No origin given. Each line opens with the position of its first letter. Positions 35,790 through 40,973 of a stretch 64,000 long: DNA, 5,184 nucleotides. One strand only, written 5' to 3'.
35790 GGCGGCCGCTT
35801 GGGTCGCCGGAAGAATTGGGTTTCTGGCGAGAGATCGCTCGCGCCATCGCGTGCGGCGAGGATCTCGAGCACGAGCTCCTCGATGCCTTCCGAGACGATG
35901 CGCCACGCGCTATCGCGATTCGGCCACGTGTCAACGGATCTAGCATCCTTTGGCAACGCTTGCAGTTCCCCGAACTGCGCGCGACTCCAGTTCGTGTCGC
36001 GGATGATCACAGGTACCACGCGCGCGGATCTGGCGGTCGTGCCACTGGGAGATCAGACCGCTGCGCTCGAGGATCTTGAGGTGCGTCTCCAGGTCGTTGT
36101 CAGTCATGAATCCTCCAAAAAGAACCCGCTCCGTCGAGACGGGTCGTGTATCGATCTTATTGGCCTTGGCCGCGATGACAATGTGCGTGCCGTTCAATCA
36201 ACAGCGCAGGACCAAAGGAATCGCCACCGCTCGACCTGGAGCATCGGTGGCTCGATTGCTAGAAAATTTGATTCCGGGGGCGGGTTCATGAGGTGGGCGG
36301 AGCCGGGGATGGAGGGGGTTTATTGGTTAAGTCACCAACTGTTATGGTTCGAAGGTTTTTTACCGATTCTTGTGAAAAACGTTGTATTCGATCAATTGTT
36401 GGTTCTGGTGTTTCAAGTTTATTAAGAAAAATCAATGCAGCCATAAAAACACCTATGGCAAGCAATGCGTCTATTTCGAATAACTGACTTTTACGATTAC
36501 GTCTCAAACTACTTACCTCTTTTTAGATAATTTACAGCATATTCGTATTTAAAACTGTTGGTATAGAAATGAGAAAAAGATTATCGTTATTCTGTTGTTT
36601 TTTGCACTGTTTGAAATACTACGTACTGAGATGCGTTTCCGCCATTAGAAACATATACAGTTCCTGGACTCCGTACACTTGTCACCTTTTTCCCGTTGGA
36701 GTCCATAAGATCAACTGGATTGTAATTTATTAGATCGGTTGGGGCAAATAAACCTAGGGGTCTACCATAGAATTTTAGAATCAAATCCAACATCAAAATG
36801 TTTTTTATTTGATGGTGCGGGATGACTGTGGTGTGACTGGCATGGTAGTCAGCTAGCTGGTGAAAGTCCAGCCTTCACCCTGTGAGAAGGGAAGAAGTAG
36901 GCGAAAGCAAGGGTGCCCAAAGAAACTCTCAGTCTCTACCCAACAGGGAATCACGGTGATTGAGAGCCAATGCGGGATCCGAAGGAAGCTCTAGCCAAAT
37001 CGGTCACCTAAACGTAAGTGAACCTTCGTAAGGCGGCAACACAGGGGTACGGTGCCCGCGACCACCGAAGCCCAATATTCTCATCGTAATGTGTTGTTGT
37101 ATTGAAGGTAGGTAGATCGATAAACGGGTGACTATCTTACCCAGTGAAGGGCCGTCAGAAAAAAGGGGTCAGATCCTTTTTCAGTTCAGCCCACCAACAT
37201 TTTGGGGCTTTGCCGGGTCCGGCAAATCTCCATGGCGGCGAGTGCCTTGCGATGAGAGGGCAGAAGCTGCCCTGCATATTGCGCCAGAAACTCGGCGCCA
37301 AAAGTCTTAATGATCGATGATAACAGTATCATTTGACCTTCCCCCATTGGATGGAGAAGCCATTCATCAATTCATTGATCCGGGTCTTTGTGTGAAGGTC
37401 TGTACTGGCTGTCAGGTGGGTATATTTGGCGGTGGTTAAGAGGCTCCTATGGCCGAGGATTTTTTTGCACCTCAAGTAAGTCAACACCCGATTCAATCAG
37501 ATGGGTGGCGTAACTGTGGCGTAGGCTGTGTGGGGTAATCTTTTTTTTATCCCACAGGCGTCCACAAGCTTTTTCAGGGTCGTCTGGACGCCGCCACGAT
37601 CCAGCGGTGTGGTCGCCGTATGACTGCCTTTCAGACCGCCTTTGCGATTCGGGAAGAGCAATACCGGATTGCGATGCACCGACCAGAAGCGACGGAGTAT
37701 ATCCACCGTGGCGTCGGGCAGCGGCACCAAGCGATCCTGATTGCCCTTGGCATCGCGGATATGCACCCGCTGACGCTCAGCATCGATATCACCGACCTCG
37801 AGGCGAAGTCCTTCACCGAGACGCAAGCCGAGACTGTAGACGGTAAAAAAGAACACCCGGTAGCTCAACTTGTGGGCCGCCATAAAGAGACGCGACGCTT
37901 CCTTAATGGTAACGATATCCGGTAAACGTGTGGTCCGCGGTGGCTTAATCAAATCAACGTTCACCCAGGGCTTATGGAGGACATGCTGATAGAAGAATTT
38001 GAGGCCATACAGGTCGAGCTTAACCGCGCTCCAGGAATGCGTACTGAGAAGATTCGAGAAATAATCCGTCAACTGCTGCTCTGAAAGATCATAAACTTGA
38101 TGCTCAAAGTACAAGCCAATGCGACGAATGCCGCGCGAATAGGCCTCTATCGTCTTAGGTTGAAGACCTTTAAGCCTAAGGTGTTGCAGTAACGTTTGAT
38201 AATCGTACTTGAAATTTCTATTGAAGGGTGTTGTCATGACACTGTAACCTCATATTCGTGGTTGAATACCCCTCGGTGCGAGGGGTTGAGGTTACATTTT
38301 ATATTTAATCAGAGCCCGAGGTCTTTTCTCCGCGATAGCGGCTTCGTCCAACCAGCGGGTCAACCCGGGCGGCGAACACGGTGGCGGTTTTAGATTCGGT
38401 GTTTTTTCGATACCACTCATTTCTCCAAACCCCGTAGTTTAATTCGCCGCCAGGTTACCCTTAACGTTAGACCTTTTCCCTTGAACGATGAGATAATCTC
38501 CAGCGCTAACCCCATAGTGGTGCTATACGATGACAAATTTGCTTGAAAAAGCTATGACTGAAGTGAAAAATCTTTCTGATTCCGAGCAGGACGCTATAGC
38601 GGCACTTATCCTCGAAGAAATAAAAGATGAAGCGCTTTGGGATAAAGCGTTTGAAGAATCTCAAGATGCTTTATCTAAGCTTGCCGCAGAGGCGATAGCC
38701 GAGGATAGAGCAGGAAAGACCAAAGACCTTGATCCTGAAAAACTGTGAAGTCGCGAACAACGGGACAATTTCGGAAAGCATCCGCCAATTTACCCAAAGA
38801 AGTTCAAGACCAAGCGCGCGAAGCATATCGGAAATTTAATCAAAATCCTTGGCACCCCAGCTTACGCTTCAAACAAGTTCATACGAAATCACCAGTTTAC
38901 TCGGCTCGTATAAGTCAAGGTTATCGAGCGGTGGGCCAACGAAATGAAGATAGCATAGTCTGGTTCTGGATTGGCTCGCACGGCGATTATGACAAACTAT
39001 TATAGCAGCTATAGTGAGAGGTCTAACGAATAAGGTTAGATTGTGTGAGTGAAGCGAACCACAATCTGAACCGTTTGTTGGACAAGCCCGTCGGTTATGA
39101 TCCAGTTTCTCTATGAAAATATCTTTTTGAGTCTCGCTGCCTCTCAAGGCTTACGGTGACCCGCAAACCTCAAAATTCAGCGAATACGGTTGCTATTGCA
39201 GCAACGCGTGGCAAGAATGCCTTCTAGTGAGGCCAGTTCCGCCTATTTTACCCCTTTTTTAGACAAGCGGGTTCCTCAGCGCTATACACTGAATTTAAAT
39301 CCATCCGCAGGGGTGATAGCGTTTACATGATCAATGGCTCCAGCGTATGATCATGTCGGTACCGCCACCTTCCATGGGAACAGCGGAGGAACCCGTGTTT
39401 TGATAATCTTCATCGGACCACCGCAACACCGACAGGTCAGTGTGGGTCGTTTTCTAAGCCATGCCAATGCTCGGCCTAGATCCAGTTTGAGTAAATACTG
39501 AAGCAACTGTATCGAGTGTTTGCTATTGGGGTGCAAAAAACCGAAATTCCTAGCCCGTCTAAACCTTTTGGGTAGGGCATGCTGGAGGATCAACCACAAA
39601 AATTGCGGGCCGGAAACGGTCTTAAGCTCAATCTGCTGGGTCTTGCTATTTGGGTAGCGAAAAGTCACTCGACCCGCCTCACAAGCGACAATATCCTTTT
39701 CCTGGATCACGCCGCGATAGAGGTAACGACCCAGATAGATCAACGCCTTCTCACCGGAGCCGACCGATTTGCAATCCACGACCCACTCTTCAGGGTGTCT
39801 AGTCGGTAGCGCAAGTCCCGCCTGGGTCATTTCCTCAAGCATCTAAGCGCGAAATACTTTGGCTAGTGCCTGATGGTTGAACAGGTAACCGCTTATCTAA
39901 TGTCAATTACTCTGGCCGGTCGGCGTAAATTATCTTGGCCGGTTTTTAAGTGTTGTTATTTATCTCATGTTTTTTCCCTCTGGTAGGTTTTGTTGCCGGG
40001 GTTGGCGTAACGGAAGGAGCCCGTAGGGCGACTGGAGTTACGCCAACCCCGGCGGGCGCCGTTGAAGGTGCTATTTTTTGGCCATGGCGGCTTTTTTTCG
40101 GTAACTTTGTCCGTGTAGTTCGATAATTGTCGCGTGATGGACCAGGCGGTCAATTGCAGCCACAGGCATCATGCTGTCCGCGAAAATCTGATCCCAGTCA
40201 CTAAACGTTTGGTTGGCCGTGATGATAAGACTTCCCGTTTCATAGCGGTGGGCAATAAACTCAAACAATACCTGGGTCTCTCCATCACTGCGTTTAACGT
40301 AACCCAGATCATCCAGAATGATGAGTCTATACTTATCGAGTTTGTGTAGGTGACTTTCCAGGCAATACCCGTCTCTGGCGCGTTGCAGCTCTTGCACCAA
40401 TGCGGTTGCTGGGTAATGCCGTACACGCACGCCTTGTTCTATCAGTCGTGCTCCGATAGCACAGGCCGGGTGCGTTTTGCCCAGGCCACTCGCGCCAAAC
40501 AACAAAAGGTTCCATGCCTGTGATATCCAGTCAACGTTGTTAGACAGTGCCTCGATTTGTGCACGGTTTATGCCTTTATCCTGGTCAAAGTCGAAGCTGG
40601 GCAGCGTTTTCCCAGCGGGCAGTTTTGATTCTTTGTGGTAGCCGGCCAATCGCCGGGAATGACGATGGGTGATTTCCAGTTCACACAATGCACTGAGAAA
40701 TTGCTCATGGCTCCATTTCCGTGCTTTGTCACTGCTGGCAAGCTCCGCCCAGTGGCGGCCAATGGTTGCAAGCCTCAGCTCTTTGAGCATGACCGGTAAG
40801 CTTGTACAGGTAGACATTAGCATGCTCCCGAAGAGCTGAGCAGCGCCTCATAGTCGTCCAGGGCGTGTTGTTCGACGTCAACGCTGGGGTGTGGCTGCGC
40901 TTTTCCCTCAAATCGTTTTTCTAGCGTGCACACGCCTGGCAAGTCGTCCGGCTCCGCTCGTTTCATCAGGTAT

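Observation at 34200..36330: Foreign G+C-rich block: TIR-gene remnant directly upstream of an intact 5-TM / Rossmann-like protein, a candidate (decayed) TIR-signalling membrane-effector pair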

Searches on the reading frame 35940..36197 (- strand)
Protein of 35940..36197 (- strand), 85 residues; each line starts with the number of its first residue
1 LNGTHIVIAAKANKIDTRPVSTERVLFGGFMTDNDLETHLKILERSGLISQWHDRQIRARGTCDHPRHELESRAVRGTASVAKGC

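Call 3: search_protein_families(library=pfam, proteins=[window:35940-36197:-], max_evalue=1)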
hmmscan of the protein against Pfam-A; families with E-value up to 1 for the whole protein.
window:35940-36197:- (85 aa): 0 families

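Call 4: search_protein_families(library=padloc, proteins=[window:35940-36197:-], max_evalue=1)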
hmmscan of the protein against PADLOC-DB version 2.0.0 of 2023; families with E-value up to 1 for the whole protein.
window:35940-36197:- (85 aa): 1 family
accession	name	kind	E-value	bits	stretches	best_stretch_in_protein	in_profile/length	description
PDLC00420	ThsB1|ThsB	-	4.9e-06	23.9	1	33-65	16-48/319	TIR-like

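Call 21: search_protein_families(library=ncbifam, proteins=[window:35940-36197:-], max_evalue=1)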
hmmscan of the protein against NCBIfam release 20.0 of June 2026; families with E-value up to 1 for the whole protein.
window:35940-36197:- (85 aa): 0 families

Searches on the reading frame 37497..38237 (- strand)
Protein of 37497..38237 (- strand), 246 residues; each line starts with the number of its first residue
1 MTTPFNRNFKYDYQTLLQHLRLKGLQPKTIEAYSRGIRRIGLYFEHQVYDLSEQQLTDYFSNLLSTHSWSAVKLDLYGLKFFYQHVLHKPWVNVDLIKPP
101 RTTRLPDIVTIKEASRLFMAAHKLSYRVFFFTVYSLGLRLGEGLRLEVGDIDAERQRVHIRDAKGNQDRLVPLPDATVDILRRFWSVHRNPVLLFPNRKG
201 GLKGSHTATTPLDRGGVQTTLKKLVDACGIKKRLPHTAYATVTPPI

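Call 95: search_protein_families(library=pfam, proteins=[window:37497-38237:-], max_evalue=0.001)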
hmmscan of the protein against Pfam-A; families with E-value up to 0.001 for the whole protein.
window:37497-38237:- (246 aa): 2 families
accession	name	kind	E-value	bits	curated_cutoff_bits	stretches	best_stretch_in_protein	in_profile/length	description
PF00589.27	Phage_integrase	-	2.1e-15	57.3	27.1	1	112-236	6-130/172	Phage integrase family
PF13495.12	Phage_int_SAM_4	-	3.1e-14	53.6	27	1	14-91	3-83/85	Phage integrase, N-terminal SAM-like domain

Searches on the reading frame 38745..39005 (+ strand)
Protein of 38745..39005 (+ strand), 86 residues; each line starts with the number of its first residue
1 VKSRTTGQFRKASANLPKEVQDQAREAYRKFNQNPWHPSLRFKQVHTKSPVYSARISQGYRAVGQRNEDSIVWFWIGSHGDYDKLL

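Call 95: search_protein_families(library=pfam, proteins=[window:38745-39005:+], max_evalue=0.001)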
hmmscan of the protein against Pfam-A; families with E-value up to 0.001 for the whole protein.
window:38745-39005:+ (86 aa): 1 family
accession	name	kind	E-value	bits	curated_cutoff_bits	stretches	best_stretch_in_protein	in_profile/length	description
PF24732.2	ParE_like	-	3.7e-13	49.7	24.4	1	18-84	1-67/67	ParE-like toxin domain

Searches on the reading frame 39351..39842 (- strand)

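Call 95: search_protein_families(library=pfam, proteins=[window:39351-39842:-], max_evalue=0.001)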
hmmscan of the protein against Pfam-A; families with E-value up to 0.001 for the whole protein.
window:39351-39842:- (163 aa): 1 family
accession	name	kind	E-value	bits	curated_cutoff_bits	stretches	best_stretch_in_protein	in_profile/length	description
PF04986.18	Y2_Tnp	-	8.1e-24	85.1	20.9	1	15-107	87-179/183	Putative transposase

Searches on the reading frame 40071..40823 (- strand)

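Call 95: search_protein_families(library=pfam, proteins=[window:40071-40823:-], max_evalue=0.001)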
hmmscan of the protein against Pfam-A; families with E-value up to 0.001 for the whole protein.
window:40071-40823:- (250 aa): 2 families
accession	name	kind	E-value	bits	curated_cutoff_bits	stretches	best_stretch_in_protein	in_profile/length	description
PF01695.23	IstB_IS21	-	9.4e-65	218.9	24.1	1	13-245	3-234/238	IstB-like ATP binding protein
PF00308.24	Bac_DnaA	-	3.5e-06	27.7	23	1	100-203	30-137/162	Bacterial DnaA ATPAse domain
